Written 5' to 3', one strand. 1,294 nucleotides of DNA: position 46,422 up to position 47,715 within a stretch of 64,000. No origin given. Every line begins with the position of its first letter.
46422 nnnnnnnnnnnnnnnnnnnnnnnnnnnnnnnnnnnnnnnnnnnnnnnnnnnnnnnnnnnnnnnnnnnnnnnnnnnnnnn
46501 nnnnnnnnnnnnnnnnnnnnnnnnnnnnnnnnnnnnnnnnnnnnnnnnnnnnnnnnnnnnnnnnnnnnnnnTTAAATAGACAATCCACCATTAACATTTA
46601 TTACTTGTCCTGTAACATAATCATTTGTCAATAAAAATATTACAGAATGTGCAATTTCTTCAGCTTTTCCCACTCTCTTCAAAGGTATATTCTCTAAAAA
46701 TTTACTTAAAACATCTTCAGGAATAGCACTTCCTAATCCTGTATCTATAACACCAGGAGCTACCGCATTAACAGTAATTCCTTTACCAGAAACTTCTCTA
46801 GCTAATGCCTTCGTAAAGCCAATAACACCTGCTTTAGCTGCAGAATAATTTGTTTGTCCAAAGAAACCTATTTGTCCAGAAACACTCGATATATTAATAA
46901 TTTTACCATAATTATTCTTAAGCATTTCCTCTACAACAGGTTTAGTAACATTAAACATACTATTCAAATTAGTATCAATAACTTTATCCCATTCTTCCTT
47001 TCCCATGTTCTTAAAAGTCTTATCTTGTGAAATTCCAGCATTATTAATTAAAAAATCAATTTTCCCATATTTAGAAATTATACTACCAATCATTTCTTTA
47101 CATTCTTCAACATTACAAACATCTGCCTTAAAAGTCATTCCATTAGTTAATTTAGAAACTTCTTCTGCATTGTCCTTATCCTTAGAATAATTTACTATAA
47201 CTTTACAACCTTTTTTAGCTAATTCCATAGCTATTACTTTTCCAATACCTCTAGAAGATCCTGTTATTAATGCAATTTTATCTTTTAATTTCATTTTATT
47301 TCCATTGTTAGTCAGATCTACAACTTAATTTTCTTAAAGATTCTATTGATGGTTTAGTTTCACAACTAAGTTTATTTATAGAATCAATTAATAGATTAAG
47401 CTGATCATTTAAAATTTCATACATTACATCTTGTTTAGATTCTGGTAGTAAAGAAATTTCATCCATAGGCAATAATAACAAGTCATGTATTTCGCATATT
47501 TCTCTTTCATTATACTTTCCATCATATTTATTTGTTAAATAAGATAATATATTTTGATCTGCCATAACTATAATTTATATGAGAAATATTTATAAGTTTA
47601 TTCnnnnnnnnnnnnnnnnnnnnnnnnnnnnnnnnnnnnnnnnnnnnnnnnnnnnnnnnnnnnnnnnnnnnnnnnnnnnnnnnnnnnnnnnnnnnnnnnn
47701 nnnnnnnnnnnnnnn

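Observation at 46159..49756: Phosphoglycerate kinase translationally coupled to an FkbH-like HAD-IIIC/GNAT protein, with ACP-like, FabG-like and MaoC-like neighbours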

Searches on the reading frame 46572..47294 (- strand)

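Call 3: search_protein_families(library=pfam, proteins=[window:46572-47294:-], max_evalue=0.01)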
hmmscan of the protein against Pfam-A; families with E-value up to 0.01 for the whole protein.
window:46572-47294:- (240 aa): 8 families
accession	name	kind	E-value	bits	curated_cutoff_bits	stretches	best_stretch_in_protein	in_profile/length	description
PF13561.12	adh_short_C2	-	1.4e-63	215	27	1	14-239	5-236/236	Enoyl-(Acyl carrier protein) reductase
PF00106.31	adh_short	-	2.5e-60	203.7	26.6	1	6-193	1-192/195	short chain dehydrogenase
PF08659.16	KR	-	3.3e-20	73.2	22.6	1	9-182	4-177/180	KR domain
PF23441.1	SDR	-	3.8e-06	26.9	27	1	8-238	10-255/258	SDR-like rossmann domain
PF01370.27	Epimerase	-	0.00018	21.4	20.9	1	8-138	1-116/240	NAD dependent epimerase/dehydratase family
PF03435.24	Sacchrp_dh_NADP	-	0.001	19.8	25.1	1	16-95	8-85/129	Saccharopine dehydrogenase NADP binding domain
PF02882.25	THF_DHG_CYH_C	-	0.0067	16.2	27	0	2-46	33-77/160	Tetrahydrofolate dehydrogenase/cyclohydrolase, NAD(P)-binding domain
PF19152.5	DUF5834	-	0.0084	16.9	28.6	0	88-145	104-156/159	Family of unknown function (DUF5834)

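Call 4: search_protein_families(library=ncbifam, proteins=[window:46572-47294:-], max_evalue=0.01)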
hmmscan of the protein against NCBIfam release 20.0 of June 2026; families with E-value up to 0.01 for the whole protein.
window:46572-47294:- (240 aa): 238 families (the best 25 are shown)
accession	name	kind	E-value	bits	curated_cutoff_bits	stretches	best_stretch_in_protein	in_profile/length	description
TIGR01829.1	AcAcCoA_reduct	subfamily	1.8e-86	289.8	302.1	1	6-238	1-240/242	acetoacetyl-CoA reductase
NF009464.0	PRK12824.1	subfamily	2.7e-85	285.9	269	1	5-238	2-242/245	3-oxoacyl-ACP reductase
TIGR01830.1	3oxo_ACP_reduc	equivalog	1.8e-84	283.2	297.75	1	8-238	1-238/239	3-oxoacyl-[acyl-carrier-protein] reductase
NF004197.0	PRK05653.1-1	equivalog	4.2e-79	265.7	332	1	2-239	4-247/249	3-oxoacyl-ACP reductase FabG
NF009546.0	PRK12935.1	equivalog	1.2e-77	260.8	418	1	2-238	3-245/247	acetoacetyl-CoA reductase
NF009466.0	PRK12826.1-2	subfamily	2.5e-76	256.4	222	1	5-238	3-244/248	3-oxoacyl-ACP reductase FabG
NF004198.0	PRK05653.1-3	equivalog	1.8e-75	253.6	296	1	2-240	4-248/248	3-oxoacyl-ACP reductase FabG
NF004200.0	PRK05653.1-5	equivalog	2.5e-74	249.9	273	1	6-238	3-241/242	3-oxoacyl-ACP reductase FabG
NF053542.1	FlxB_rubin_SDR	equivalog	6.4e-73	245.4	340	1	6-238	1-239/239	flexirubin biosynthesis SDR family reductase FlxB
NF004199.0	PRK05653.1-4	equivalog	1.2e-68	231.4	301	1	1-239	1-246/247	3-oxoacyl-ACP reductase FabG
TIGR01831.1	fabG_rel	equivalog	2.1e-63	213.9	338.85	1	9-238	2-238/239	3-ketoacyl-ACP reductase FabG2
NF047420.2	EF_P_mod_YmfI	equivalog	1.4e-62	211.5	238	1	8-238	2-235/236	elongation factor P 5-aminopentanone reductase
NF009548.0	PRK12938.1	equivalog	4.6e-62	210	472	1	5-239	3-244/246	3-ketoacyl-ACP reductase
NF006072.0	PRK08217.1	subfamily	8.6e-61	205.9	298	1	1-239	1-252/253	3-ketoacyl-(acyl-carrier-protein) reductase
NF052558.1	MBtsdlDhBudC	equivalog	6.5e-60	202.8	270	1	4-239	2-242/250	meso-2,3-butanediol dehydrogenase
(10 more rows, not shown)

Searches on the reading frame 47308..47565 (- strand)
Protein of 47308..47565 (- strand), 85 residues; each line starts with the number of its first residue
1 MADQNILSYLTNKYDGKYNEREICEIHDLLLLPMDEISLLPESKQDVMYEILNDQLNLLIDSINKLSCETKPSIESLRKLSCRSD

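Call 3: search_protein_families(library=pfam, proteins=[window:47308-47565:-], max_evalue=0.01)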
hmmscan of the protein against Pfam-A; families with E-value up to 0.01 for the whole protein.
window:47308-47565:- (85 aa): 0 families

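Call 4: search_protein_families(library=ncbifam, proteins=[window:47308-47565:-], max_evalue=0.01)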
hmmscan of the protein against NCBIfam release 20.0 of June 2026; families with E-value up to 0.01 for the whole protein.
window:47308-47565:- (85 aa): 0 families

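Call 26: search_solved_structures(query=window:47308-47565:-, max_evalue=10)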
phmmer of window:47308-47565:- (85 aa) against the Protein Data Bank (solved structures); distinct sequences matched with E-value up to 10: 2.
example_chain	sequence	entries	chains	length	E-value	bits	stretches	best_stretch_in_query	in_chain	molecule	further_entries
8hkx_S19P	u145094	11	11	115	0.047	17.3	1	26-72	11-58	30S ribosomal protein S19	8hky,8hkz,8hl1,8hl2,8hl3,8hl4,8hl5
6z1p_BI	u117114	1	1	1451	0.068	16.8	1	8-57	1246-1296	Enoyl-CoA hydratase/isomerase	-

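Call 45: search_protein_representatives(protein=window:47308-47565:-)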
Query: 85 residues. Proteins with E-value up to 0.001 (for the whole library): 1; up to 1e-10: 1; up to 1e-30: 1. The best 1 are listed.
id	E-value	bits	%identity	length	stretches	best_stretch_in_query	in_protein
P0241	1.2e-47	175.1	100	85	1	1-85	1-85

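Call 71: predict_structure(protein=window:47308-47565:-)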
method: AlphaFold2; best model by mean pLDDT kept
length: 85 residues; sequences in the alignment: 1
mean_pLDDT: 73.1   pTM: 0.51
mean pLDDT of the five models: 73.1, 72.7, 67.4, 67.0, 61.0
residues with pLDDT >= 90: 0; 70-90: 61; 50-70: 17; < 50: 7
segments of 3 or more residues with pLDDT < 50: 80-85
pLDDT, mean of each block of 10 residues (from residue 1): 72 85 84 82 83 80 64 54 37
secondary structure, 60 per line:
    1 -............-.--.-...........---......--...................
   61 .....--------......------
elements in order: H2-13 H20-30 H34-39 H42-65 H74-79

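Call 74: fold_search(model_id=the predicted structure, library=pdb)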
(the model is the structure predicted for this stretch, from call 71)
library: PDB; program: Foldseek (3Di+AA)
matches with E <= 10: 14; with E <= 0.001: 0
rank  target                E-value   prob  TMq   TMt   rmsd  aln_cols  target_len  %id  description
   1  9a5j_A                3.9e+00  0.12  0.39  0.07  12.9        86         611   12  Integrative model of DNAK-GUDB by crosslinking MS and deep learning (released 2024-09-18)
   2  1v64_MODEL_1_A        6.5e+00  0.07  0.33  0.28   7.5        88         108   11  Solution structure of the 3rd HMG box of mouse UBF1 (released 2004-05-27)
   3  6f03_B                7.9e+00  0.05  0.28  0.16  14.1        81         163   11  The crystal structure of secreted antigen BPSL2520 (released 2018-12-05)
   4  5uj7_F                7.9e+00  0.04  0.28  0.12  13.1        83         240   10  Structure of the active form of human Origin Recognition Complex ATPase motor module, complex subunitS 1, 4, 5 (released 2017-02-08)
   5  2ahm_C                7.9e+00  0.04  0.25  0.27   8.7        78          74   17  Crystal structure of SARS-CoV super complex of non-structural proteins: the hexadecamer (released 2005-11-15)
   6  3ml6_A                8.4e+00  0.15  0.29  0.08   2.0        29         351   21  a complex between Dishevelled2 and clathrin adaptor AP-2 (released 2010-08-11)
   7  9pyj_A                8.4e+00  0.08  0.39  0.30   7.8        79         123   16  Crystal Structure of ZETA_2-Apo (released 2025-10-22)
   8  5k7h_A                8.4e+00  0.07  0.40  0.21  10.7       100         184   11  Crystal structure of AibR in complex with the effector molecule isovaleryl coenzyme A (released 2016-12-21)
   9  1q05_A                8.4e+00  0.06  0.32  0.23  12.3        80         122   19  Crystal structure of the Cu(I) form of E. coli CueR, a copper efflux regulator (released 2003-09-16)
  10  9a7j_A                8.9e+00  0.08  0.38  0.07   8.2        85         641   24  Integrative model of F16PC-GLPD by crosslinking MS and deep learning (released 2024-09-18)
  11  9bct_C                8.9e+00  0.07  0.29  0.09   8.7        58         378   16  Cryo-EM structure of Thermococcus kodakarensis FttA-dependent transcription pre-termination complex containing 44 nt R (released 2024-07-31)
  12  9r2o_B                8.9e+00  0.04  0.29  0.18   9.2       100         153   12  De novo designed N5 protein fold (released 2025-05-14)
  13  8vwn_C                9.5e+00  0.06  0.29  0.12   9.1        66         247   14  Crystal structure of Vibrio cholerae NFeoB in the GDP-bound form (released 2024-10-30)
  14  6f03_D                9.5e+00  0.05  0.28  0.16  13.5        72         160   12  The crystal structure of secreted antigen BPSL2520 (released 2018-12-05)

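Call 75: search_protein_families(library=pfam, proteins=[window:47308-47565:-], max_evalue=10)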
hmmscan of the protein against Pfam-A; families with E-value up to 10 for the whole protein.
window:47308-47565:- (85 aa): 0 families
